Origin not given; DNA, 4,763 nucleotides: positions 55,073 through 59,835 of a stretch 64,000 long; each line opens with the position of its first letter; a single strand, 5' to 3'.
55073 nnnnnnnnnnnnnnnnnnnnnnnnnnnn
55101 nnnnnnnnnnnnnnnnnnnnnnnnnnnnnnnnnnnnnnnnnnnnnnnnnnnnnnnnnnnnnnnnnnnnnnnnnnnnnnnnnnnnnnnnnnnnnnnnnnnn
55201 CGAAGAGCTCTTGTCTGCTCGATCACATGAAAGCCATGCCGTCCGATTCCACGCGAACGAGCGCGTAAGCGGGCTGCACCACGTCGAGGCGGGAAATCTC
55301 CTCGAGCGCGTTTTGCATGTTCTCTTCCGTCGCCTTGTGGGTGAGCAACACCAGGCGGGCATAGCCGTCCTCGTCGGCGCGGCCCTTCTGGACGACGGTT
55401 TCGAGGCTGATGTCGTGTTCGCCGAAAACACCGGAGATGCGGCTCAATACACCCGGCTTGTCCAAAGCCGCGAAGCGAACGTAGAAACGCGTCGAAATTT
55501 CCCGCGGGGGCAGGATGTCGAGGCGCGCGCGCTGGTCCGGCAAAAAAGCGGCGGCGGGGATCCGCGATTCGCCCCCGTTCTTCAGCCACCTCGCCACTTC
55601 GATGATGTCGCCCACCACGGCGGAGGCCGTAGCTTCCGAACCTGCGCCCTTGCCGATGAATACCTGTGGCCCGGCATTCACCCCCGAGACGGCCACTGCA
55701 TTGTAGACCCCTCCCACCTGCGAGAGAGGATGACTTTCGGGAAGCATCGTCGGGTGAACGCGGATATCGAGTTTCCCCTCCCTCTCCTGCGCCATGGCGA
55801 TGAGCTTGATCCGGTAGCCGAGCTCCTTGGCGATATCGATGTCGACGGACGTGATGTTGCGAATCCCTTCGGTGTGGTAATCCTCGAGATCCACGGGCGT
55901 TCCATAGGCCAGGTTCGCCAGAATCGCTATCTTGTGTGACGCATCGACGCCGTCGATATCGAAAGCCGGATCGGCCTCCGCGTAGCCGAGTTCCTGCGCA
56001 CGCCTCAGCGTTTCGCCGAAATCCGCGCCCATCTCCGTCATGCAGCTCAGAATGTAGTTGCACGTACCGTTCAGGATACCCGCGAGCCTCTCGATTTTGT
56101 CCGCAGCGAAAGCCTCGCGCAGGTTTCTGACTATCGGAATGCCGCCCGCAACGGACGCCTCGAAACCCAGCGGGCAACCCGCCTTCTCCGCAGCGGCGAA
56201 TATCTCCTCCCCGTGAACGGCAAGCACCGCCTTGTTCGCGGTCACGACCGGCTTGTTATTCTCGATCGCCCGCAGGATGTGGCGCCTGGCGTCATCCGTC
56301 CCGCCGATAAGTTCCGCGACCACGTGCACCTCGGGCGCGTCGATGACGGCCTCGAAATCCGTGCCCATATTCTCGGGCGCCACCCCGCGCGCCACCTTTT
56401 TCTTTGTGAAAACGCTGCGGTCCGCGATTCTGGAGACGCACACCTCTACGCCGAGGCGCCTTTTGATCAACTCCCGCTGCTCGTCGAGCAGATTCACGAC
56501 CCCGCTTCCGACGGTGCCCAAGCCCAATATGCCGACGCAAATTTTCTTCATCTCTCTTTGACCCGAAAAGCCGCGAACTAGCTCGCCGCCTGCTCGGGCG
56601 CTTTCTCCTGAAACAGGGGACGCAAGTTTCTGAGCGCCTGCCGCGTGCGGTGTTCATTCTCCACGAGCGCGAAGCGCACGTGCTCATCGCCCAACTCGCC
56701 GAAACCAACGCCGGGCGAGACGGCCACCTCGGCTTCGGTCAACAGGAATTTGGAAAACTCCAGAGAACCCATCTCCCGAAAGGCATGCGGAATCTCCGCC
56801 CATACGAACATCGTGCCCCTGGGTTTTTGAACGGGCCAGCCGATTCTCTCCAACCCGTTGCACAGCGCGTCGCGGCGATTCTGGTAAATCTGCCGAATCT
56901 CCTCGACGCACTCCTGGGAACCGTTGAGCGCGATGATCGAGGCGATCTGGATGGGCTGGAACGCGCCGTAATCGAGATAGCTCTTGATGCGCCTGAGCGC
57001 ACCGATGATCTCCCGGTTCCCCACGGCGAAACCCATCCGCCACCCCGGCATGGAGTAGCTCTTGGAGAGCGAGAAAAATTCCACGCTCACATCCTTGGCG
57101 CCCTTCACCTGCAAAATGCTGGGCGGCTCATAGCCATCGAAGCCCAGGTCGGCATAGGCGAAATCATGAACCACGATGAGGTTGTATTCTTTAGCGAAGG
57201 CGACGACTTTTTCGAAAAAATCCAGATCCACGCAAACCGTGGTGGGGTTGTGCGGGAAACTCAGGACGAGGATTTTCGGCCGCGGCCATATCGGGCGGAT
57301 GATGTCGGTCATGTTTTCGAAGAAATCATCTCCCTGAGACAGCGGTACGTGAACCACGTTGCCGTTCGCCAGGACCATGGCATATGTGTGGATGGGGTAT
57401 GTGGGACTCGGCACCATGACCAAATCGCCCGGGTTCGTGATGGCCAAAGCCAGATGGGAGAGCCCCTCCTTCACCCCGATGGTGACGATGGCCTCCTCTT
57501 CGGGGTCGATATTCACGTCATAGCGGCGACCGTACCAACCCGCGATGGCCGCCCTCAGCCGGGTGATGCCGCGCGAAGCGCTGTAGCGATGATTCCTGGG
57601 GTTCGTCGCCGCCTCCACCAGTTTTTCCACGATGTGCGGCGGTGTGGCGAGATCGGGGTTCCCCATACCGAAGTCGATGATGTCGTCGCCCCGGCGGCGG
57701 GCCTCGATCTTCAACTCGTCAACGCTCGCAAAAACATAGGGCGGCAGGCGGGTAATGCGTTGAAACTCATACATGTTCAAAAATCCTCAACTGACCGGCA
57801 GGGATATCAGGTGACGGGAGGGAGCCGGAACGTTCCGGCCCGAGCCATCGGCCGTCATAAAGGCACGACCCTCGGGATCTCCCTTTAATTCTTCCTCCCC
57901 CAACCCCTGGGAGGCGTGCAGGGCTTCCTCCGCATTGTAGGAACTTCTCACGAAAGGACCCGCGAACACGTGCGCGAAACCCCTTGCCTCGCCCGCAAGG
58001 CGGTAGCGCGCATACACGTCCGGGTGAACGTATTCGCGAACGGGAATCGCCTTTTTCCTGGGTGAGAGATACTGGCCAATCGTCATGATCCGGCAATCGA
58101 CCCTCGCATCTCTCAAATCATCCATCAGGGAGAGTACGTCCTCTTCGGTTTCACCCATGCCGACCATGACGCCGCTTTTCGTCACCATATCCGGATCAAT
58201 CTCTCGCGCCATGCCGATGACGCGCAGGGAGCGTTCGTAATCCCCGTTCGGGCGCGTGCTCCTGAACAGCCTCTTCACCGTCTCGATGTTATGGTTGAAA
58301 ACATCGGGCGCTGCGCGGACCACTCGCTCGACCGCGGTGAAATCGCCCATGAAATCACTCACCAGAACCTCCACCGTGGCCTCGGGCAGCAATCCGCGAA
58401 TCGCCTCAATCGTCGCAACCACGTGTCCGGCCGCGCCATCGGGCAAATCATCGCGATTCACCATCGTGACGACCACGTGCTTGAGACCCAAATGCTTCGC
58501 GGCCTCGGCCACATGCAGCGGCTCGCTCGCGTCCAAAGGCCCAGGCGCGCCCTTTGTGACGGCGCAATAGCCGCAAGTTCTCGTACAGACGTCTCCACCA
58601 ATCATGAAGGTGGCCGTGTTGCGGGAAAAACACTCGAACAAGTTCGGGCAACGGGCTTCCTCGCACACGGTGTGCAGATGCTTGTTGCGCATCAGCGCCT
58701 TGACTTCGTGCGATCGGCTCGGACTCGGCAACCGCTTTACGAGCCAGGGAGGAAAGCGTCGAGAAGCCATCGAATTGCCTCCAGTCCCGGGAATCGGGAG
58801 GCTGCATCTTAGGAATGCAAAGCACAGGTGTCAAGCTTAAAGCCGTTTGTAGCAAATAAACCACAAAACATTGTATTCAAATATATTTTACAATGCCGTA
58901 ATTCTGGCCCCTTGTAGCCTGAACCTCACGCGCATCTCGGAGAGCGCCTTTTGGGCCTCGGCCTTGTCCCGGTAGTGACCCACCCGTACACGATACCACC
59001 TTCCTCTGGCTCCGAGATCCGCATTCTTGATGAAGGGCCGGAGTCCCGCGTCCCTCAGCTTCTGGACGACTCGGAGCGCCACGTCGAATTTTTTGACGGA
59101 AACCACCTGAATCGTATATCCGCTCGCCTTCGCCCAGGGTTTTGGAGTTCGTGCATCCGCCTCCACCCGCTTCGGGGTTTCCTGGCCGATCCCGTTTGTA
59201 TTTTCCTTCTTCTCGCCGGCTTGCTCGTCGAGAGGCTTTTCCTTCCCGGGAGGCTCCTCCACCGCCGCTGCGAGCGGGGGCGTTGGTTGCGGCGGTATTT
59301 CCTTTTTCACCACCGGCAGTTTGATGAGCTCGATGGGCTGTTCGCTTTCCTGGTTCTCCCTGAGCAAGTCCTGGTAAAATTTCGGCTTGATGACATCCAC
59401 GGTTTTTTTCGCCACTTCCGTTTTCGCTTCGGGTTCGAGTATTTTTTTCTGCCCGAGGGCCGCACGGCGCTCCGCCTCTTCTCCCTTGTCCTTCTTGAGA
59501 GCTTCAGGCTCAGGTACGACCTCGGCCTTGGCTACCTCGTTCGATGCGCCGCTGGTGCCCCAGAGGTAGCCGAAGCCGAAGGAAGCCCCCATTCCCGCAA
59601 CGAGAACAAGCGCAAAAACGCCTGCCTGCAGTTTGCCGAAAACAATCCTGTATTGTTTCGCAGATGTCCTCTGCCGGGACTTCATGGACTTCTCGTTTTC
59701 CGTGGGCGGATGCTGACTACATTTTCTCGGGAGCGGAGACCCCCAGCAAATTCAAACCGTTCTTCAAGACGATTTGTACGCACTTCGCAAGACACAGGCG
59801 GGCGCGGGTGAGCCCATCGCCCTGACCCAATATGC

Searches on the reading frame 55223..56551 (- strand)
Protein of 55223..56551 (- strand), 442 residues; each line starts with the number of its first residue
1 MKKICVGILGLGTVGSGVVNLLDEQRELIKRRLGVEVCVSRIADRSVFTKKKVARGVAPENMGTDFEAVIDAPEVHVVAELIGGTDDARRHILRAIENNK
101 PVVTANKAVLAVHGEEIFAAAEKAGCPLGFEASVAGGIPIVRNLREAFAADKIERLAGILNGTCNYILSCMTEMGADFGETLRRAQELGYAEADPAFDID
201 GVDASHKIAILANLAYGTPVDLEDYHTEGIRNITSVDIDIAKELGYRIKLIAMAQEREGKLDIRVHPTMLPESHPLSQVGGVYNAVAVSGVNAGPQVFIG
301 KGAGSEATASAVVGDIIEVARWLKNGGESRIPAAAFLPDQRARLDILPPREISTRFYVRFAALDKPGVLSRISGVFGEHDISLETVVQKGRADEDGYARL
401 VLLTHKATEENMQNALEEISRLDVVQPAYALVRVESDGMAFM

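Call 6: search_protein_families(library=ncbifam, proteins=[window:55223-56551:-], max_evalue=0.01)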
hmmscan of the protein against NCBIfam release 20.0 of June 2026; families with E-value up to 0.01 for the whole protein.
window:55223-56551:- (442 aa): 9 families
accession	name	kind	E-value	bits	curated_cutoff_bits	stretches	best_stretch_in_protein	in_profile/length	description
NF004976.0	PRK06349.1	subfamily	2.1e-158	527.9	205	1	1-436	2-428/430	homoserine dehydrogenase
NF004912.0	PRK06270.1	equivalog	4.3e-82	276.3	373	1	1-321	1-338/343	homoserine dehydrogenase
NF006235.0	PRK08374.1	equivalog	2.1e-57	194.8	451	2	83-322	99-331/336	homoserine dehydrogenase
NF005290.0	PRK06813.1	equivalog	2.5e-44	151.7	286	1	86-321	102-338/346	homoserine dehydrogenase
NF006959.0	PRK09436.1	equivalog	1.4e-31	109.4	726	1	2-323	464-816/819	bifunctional aspartate kinase/homoserine dehydrogenase I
NF005002.0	PRK06392.1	equivalog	3.6e-29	101.7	296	1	1-234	1-246/329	homoserine dehydrogenase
NF007003.0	PRK09466.1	subfamily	4.4e-17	61.8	582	1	2-321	457-808/810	bifunctional aspartate kinase/homoserine dehydrogenase II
TIGR01327.1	PGDH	equivalog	3.4e-05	22.8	454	1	355-423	451-518/525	phosphoglycerate dehydrogenase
TIGR00119.1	acolac_sm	equivalog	0.0099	15.8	56.9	0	363-412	10-57/158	acetolactate synthase small subunit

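Call 7: search_protein_families(library=pfam, proteins=[window:55223-56551:-], max_evalue=0.01)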
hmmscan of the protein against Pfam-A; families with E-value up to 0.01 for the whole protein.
window:55223-56551:- (442 aa): 4 families
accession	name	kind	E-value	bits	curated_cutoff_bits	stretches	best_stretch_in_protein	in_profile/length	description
PF00742.24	Homoserine_dh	-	4.9e-64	215.8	22.9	1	139-317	1-173/173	Homoserine dehydrogenase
PF03447.22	NAD_binding_3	-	4.2e-20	73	24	1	10-129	1-114/116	Homoserine dehydrogenase, NAD binding domain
PF01842.31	ACT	-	3.8e-10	39.8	27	1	357-422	2-64/66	ACT domain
PF22629.2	ACT_AHAS_ss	-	1.3e-05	25.7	27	1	363-424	6-64/67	AHAS small subunit-like ACT domain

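Call 89: find_related_loci(query=A6, collection=metagenome_contigs, flank=4000)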
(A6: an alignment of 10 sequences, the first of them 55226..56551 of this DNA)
Query A6 (442 aa) in metagenome_contigs; peptide patterns used: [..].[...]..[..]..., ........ (x = any residue, [..] = any of these).
600 stretches matched a pattern (row limit reached: there are more); 597 encode a relative of the query (tblastn E <= 1e-3); the best 80 are kept; 80 distinct loci.
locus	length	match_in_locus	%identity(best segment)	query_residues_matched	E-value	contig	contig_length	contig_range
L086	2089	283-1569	50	2-435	2e-143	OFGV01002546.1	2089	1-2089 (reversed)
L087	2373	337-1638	47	1-437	3e-141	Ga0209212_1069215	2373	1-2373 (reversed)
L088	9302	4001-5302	48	1-437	7e-132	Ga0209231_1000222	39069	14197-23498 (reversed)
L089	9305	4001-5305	46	1-437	5e-130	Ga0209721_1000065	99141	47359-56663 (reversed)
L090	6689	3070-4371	46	1-437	6e-130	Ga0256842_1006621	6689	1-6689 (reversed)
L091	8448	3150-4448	48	1-436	5e-129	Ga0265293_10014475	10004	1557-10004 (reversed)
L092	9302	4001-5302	45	1-437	5e-127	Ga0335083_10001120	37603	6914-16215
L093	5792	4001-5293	48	1-433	3e-126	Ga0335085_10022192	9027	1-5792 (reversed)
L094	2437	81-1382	46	1-437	3e-132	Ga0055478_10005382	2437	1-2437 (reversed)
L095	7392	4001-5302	47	1-437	6e-125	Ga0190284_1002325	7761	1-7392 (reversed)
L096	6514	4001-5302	46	1-437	2e-124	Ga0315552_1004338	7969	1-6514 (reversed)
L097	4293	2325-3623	45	1-437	6e-126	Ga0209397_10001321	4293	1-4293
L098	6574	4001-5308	46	1-439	2e-123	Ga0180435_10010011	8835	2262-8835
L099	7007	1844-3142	46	1-436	3e-123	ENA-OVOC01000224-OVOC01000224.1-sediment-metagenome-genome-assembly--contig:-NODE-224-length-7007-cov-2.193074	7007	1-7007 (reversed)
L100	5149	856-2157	46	1-437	4e-123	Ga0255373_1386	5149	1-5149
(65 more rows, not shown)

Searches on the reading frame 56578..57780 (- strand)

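Call 6: search_protein_families(library=ncbifam, proteins=[window:56578-57780:-], max_evalue=0.01)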
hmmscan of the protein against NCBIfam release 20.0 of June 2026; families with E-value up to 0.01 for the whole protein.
window:56578-57780:- (400 aa): 75 families (the best 25 are shown)
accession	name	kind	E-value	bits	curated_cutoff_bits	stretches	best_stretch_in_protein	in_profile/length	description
NF006033.0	PRK08175.1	equivalog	1.4e-194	646.8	647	1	3-393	7-397/407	alanine transaminase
NF006604.0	PRK09148.1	equivalog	2.9e-174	579.8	648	1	3-394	2-393/406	LL-diaminopimelate aminotransferase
NF006387.0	PRK08636.1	equivalog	7.8e-170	565.2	675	1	3-392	4-400/403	LL-diaminopimelate aminotransferase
NF006756.0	PRK09276.1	subfamily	1.9e-140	468.2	507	1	6-387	5-383/387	LL-diaminopimelate aminotransferase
TIGR03540.1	DapC_direct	equivalog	5e-138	460.2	593.25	1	7-386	4-380/383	LL-diaminopimelate aminotransferase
NF004611.0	PRK05942.1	equivalog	3e-126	421.6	628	1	6-387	9-387/394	aspartate aminotransferase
NF005613.0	PRK07366.1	equivalog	3.3e-122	408.3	486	1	7-388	5-386/391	LL-diaminopimelate aminotransferase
NF005977.0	PRK08068.1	subfamily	3.2e-119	398.7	494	1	2-387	2-384/391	transaminase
NF005815.0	PRK07681.1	equivalog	7.3e-117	390.8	545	1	4-393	4-391/399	LL-diaminopimelate aminotransferase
NF004937.0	PRK06290.1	equivalog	5.1e-84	282.3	585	1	17-361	27-375/410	LL-diaminopimelate aminotransferase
NF041364.1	GntC_guanitoxin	equivalog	2.7e-77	260.1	415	1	36-387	2-354/356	guanitoxin biosynthesis PLP-dependent (S)-gamma-hydroxy-L-arginine cyclodehydratase GntC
NF005855.0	PRK07777.1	equivalog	3.8e-64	217.4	553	1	9-390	7-388/391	pyridoxal phosphate-dependent aminotransferase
TIGR03537.1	DapC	equivalog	1.2e-62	211.9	453.6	1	34-385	2-346/350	succinyldiaminopimelate transaminase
NF005588.0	PRK07309.1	equivalog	1.8e-59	201.6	576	1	33-393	31-389/391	pyridoxal phosphate-dependent aminotransferase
NF041091.1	asp_aminotase_Arch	equivalog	2.3e-59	201.1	550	1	9-386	4-371/376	aspartate aminotransferase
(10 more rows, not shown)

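Call 7: search_protein_families(library=pfam, proteins=[window:56578-57780:-], max_evalue=0.01)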
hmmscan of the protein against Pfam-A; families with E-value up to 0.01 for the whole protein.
window:56578-57780:- (400 aa): 1 family
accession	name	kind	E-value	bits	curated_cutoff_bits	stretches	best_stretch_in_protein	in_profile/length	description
PF00155.27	Aminotran_1_2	-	2.5e-65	221.5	19.7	1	33-373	2-348/361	Aminotransferase class I and II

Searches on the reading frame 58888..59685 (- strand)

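Call 84: search_protein_families(library=pfam, proteins=[window:58888-59685:-], max_evalue=0.0001)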
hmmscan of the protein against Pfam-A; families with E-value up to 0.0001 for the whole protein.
window:58888-59685:- (265 aa): 1 family
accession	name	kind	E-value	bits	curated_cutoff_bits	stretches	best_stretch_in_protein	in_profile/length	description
PF05036.18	SPOR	-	1.3e-14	54.7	21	1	187-252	2-65/76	SPOR domain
